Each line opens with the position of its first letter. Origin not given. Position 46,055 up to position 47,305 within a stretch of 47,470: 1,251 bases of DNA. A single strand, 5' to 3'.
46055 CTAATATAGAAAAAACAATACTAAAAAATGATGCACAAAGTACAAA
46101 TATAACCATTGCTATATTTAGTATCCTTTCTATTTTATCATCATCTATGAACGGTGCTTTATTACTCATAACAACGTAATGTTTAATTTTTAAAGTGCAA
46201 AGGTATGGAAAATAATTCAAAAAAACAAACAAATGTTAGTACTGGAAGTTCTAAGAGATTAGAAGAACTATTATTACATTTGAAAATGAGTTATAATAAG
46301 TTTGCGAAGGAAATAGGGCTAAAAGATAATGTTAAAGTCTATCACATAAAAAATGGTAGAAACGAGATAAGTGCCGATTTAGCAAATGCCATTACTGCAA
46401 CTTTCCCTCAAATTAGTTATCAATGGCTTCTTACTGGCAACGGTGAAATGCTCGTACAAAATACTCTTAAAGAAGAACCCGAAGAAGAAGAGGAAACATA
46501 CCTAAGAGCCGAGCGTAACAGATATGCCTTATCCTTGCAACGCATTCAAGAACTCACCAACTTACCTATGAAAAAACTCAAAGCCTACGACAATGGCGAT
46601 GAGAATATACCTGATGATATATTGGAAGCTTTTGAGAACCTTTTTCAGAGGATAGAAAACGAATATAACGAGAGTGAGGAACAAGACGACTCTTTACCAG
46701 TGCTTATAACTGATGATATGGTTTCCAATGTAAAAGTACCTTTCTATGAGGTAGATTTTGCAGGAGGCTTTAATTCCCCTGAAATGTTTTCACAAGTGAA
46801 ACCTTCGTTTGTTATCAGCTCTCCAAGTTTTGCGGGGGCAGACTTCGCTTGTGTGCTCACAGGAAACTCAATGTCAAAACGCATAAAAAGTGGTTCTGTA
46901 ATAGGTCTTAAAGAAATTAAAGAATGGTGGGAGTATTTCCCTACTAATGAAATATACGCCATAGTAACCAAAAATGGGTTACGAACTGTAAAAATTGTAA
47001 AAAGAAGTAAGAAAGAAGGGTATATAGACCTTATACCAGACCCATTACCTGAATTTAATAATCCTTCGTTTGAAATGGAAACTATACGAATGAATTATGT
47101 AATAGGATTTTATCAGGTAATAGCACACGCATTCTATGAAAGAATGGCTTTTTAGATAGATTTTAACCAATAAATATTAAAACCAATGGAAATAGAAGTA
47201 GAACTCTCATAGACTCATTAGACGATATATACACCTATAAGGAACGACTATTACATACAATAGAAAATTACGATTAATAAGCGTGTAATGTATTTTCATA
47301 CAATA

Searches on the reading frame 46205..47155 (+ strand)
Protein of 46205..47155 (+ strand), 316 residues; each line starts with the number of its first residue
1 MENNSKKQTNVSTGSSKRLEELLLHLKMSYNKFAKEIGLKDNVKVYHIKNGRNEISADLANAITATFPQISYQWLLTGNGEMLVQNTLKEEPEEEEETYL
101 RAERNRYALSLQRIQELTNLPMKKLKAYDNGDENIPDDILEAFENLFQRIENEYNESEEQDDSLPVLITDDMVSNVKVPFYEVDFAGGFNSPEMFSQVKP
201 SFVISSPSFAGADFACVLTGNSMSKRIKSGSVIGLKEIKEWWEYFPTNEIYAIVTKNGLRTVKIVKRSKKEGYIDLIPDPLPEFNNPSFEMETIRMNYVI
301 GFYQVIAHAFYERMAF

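Call 12: search_protein_families(library=pfam, proteins=[window:46205-47155:+], max_evalue=0.01)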
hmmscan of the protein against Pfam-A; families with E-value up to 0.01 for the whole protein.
window:46205-47155:+ (316 aa): 4 families
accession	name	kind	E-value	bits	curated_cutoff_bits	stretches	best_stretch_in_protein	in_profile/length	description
PF00717.28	Peptidase_S24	-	1.7e-07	31.4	23.3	1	200-296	20-105/116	Peptidase S24-like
PF12844.13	HTH_19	-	0.002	18.5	30.2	0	17-81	2-64/64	Helix-turn-helix domain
PF01381.28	HTH_3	-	0.0032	17.9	23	0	19-75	1-55/55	Helix-turn-helix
PF13413.12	HTH_25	-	0.0046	17.2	24.6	0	99-132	1-34/62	Helix-turn-helix domain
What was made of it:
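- Tried and rejected: Rejected, because a CI-like HTH+S24 protein is encoded at 46205-47155 (call 12).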

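Call 18: search_protein_families(library=ncbifam, proteins=[window:46205-47155:+], max_evalue=0.01)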
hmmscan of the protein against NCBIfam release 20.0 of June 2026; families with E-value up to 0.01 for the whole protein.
window:46205-47155:+ (316 aa): 1 family
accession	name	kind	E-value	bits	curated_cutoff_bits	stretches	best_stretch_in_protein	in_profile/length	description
TIGR02607.1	antidote_HigA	equivalog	0.00061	19.6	47.7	1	19-75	12-67/81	HigA family addiction module antitoxin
